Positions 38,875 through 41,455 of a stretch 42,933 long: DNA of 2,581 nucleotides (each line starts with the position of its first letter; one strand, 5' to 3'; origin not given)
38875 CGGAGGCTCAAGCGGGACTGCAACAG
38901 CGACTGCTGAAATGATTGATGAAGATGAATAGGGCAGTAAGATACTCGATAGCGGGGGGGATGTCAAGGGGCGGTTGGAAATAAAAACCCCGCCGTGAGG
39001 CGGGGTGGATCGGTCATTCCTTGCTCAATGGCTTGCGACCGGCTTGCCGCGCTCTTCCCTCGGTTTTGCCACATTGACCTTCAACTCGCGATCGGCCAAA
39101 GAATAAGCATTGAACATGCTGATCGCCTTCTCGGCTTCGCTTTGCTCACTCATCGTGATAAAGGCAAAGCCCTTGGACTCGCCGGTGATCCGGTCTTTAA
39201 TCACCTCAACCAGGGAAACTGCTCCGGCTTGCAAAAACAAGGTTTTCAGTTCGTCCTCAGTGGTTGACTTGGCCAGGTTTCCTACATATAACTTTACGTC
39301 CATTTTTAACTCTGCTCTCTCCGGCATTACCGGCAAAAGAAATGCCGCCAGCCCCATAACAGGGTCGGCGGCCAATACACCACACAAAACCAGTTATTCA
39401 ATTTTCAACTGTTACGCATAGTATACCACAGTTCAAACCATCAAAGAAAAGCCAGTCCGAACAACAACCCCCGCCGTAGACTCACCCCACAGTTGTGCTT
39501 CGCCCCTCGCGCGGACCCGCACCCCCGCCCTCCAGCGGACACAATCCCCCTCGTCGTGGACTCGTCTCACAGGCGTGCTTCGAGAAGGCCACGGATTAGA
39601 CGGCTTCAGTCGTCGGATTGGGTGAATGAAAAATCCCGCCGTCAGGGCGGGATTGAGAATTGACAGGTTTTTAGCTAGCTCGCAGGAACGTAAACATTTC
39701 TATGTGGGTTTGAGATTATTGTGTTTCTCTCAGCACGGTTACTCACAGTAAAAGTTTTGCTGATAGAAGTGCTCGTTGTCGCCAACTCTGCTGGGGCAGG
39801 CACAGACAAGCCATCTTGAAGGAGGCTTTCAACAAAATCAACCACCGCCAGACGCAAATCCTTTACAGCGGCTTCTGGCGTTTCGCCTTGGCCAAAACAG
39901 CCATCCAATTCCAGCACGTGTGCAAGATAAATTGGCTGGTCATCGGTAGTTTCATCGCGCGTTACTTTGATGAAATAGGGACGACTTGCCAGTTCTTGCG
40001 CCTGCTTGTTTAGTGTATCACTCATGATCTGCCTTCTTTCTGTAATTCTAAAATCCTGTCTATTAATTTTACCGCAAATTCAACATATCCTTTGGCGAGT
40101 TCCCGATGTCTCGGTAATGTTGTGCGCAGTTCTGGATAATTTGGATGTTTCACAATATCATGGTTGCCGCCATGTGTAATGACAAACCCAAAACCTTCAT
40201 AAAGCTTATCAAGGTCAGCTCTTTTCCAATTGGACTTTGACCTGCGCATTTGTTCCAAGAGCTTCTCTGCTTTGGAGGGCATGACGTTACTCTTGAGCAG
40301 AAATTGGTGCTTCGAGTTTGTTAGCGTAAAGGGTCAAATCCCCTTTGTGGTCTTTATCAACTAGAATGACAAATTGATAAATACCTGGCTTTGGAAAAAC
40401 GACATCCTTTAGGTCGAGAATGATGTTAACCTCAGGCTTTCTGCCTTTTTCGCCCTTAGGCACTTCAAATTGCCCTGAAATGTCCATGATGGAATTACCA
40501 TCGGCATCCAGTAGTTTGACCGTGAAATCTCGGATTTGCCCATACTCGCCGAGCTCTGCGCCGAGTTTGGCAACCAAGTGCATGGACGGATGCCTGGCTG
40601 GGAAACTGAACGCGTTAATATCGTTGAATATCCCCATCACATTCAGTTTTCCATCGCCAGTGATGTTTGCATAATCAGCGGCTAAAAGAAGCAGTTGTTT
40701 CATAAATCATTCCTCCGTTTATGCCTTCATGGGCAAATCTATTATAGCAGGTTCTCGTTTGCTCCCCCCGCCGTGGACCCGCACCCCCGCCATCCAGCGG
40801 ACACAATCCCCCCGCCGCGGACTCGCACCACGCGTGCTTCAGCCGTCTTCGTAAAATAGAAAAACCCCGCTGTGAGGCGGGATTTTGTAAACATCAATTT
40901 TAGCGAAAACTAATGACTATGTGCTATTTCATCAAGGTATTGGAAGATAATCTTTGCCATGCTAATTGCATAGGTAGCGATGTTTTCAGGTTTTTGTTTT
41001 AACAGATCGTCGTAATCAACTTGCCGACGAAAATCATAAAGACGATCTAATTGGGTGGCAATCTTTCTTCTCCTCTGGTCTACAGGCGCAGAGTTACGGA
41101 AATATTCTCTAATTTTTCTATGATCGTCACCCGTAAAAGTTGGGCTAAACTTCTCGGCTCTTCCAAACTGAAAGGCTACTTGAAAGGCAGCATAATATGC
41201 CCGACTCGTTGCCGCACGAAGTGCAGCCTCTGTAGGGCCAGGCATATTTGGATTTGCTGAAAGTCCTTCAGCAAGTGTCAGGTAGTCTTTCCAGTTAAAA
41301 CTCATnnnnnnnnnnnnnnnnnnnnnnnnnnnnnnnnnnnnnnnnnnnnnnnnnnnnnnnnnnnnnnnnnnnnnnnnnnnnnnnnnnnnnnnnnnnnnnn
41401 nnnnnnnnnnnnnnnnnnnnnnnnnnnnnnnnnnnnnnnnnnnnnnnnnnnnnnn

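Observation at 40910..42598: AT-rich three-gene operon (two unknowns plus a HEPN-like protein): candidate new TA or defence module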

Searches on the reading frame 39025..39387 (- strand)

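Call 32: search_protein_families(library=pfam, proteins=[window:39025-39387:-], max_evalue=0.00001)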
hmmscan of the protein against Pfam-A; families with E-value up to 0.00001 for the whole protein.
window:39025-39387:- (120 aa): 1 family
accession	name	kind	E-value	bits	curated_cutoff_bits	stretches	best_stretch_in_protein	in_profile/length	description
PF00076.28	RRM_1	-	3.3e-19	69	20.7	1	33-103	1-70/70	RNA recognition motif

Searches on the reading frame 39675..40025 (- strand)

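Call 8: search_protein_families(library=pfam, proteins=[window:39675-40025:-], max_evalue=1)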
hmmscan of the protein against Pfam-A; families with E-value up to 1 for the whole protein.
window:39675-40025:- (116 aa): 2 families
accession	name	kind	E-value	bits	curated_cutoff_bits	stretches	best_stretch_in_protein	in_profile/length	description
PF15919.11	HicB_lk_antitox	-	1.2e-05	25.9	27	1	28-85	8-65/123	HicB_like antitoxin of bacterial toxin-antitoxin system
PF21748.3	UPF0150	-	0.0009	19.6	27.3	1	26-76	14-64/64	UPF0150-like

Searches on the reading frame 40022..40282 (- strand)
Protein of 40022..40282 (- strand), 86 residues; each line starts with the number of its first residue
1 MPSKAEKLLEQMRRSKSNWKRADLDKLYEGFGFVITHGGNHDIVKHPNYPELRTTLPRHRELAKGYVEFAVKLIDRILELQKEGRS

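Call 8: search_protein_families(library=pfam, proteins=[window:40022-40282:-], max_evalue=1)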
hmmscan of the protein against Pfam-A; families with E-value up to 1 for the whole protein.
window:40022-40282:- (86 aa): 3 families
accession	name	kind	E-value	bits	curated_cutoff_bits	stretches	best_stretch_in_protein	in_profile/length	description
PF07927.17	HicA_toxin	-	1.6e-07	31.7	27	1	23-67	3-49/58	HicA toxin of bacterial toxin-antitoxin,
PF01535.26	PPR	-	0.045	14.5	25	0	1-15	15-29/31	PPR repeat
PF16739.11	CARD_2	-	0.19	12.2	28.2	0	63-84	47-68/93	Caspase recruitment domain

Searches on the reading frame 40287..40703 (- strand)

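Call 8: search_protein_families(library=pfam, proteins=[window:40287-40703:-], max_evalue=1)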
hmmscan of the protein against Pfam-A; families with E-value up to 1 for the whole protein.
window:40287-40703:- (138 aa): 1 family
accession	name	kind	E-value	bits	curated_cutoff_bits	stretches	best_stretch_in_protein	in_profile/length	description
PF22091.2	DUF6941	-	1.6e-30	106.5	27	1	6-126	3-123/125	Family of unknown function (DUF6941)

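Call 9: search_protein_families(library=padloc, proteins=[window:40287-40703:-], max_evalue=1)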
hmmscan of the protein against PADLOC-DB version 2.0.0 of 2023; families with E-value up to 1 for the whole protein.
window:40287-40703:- (138 aa): 0 families

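Call 10: search_protein_families(library=ncbifam, proteins=[window:40287-40703:-], max_evalue=1)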
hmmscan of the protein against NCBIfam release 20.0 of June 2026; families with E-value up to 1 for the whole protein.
window:40287-40703:- (138 aa): 0 families

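Call 95: search_protein_families(library=phrogs, proteins=[window:40287-40703:-], max_evalue=0.1)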
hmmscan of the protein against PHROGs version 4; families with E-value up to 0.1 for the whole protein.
window:40287-40703:- (138 aa): 1 family
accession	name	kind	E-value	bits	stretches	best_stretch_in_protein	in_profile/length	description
phrog_5881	-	unknown function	0.012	16.4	1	57-124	55-128/138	-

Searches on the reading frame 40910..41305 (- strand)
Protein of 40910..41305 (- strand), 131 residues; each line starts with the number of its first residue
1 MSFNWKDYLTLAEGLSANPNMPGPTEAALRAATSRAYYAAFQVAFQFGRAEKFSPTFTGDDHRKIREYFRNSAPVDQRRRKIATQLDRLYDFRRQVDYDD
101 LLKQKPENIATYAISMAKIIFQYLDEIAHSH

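Call 8: search_protein_families(library=pfam, proteins=[window:40910-41305:-], max_evalue=1)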
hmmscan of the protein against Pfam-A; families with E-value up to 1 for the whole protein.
window:40910-41305:- (131 aa): 1 family
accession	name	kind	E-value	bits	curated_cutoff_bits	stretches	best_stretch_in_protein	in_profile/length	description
PF05168.19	HEPN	-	0.0066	17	22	1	53-126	44-116/117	HEPN domain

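Call 9: search_protein_families(library=padloc, proteins=[window:40910-41305:-], max_evalue=1)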
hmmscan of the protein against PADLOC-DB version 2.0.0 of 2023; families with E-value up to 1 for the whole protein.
window:40910-41305:- (131 aa): 0 families

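Call 10: search_protein_families(library=ncbifam, proteins=[window:40910-41305:-], max_evalue=1)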
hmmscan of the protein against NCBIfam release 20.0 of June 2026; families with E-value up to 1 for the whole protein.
window:40910-41305:- (131 aa): 0 families

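Call 11: search_solved_structures(query=window:40910-41305:-, max_evalue=10)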
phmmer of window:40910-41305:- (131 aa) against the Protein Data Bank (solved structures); distinct sequences matched with E-value up to 10: 2.
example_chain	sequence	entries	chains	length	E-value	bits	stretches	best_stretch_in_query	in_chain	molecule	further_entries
9xbd_A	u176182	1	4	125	0.085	16.9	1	31-100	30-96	HEPN domain-containing protein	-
9xbc_A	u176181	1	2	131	0.23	15.5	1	31-118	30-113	HEPN domain-containing protein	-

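Call 12: find_homologous_proteins(query=window:40910-41305:-)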
Query window:40910-41305:- (131 aa): 70 proteins with E <= 0.001 among 101 candidates.
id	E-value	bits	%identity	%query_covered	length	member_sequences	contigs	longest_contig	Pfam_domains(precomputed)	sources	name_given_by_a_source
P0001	7.3e-80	284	98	100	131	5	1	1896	-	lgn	-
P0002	1.4e-60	221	77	97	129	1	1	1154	-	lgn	-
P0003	2.0e-51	192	68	97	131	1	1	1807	-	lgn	-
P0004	3.1e-47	178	61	98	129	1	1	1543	-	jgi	-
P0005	1.3e-43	167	58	99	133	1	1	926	-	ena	-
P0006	1.6e-43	166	58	98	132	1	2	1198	-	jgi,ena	jgi:uncharacterized protein (UPF0332 family)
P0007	2.2e-43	166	57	98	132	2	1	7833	-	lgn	-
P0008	2.4e-42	162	60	97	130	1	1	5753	-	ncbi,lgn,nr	ncbi:MAG: hypothetical protein C0410_12065 [Anaerolinea sp.]|nr:hypothetical protein [Anaerolinea sp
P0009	2.7e-42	162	57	98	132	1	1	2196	-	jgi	jgi:uncharacterized protein (UPF0332 family)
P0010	1.0e-41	160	55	99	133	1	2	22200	-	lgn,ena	-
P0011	1.3e-41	160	57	98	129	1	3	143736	-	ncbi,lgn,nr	ncbi:MAG: hypothetical protein ANABAC_1278 [Anaerolineae bacterium]|nr:MAG: hypothetical protein ANA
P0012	2.3e-41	159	56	98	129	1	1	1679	-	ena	-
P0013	1.1e-40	157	57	98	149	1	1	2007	-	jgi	jgi:uncharacterized protein (UPF0332 family)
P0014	1.5e-39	153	56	97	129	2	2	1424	-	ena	-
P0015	1.8e-39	153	55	97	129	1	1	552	-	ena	-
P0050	1.0e-24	106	45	99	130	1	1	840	PF05168.20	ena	-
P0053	2.8e-24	104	45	97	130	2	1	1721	PF05168.20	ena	-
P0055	4.9e-24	103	46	97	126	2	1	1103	PF05168.20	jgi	-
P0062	6.0e-15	74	40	97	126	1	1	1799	PF05168.20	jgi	jgi:uncharacterized protein (UPF0332 family)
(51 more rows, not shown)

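Call 26: search_solved_structures(query=A3, max_evalue=1, show_alignments=3)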
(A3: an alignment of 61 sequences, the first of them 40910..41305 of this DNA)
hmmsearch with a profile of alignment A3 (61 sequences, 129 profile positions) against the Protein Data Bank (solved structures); distinct sequences matched with E-value up to 1: 4.
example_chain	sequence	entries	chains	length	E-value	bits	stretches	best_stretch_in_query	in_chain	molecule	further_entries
9xbd_A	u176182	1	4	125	4.5e-08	36.5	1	32-123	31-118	HEPN domain-containing protein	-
9xbc_A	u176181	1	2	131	3.7e-07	33.5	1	32-123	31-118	HEPN domain-containing protein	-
36ht_I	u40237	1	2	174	0.0095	19.3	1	21-83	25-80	Retron-Kva2 HEPN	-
2hsb_A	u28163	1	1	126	0.21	14.9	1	32-117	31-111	Hypothetical UPF0332 protein AF0298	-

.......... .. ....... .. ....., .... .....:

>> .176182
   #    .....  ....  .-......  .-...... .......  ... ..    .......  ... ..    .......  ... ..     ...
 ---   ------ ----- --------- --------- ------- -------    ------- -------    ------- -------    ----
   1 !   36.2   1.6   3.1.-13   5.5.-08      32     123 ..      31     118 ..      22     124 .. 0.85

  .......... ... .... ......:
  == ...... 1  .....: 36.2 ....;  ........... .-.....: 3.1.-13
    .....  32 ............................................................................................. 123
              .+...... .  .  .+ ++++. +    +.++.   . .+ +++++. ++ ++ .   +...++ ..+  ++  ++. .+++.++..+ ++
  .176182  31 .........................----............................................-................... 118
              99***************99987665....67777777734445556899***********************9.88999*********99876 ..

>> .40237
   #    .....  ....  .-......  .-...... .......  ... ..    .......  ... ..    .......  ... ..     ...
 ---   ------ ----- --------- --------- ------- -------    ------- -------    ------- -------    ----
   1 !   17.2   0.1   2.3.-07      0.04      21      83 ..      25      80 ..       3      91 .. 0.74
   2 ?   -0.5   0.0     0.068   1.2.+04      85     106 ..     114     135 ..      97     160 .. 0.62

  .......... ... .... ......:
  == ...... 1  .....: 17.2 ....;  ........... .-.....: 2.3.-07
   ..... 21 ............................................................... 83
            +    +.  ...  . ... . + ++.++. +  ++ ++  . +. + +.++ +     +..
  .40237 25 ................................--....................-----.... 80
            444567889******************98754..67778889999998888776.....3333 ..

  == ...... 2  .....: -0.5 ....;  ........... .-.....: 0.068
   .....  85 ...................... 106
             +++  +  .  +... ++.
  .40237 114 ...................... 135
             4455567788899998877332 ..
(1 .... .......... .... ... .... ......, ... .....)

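Call 94: search_protein_families(library=pfam, alignment_id=A3, max_evalue=0.01)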
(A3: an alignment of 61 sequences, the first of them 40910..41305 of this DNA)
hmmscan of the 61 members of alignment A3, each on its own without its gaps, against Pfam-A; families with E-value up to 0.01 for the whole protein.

A. member 1, window:40910-41305:- (131 aa): 1 family
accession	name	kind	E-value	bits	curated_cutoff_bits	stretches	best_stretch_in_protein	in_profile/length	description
PF05168.19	HEPN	-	0.0066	17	22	0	53-126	44-116/117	HEPN domain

B. families by the number of members that match (of 61 scanned): 4 families
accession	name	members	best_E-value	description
PF05168.19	HEPN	29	5.8e-07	HEPN domain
PF12830.13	Nipped-B_C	1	0.0016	Sister chromatid cohesion C-terminus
PF25227.1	DUF7845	1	0.0033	Domain of unknown function (DUF7845)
PF01366.23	PRTP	1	0.004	Herpesvirus processing and transport protein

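Call 95: search_protein_families(library=phrogs, proteins=[window:40910-41305:-], max_evalue=0.1)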
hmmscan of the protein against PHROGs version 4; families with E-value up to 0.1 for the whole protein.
window:40910-41305:- (131 aa): 1 family
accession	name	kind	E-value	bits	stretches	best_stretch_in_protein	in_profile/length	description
phrog_5176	-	unknown function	1e-11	45.7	1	1-127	1-129/132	-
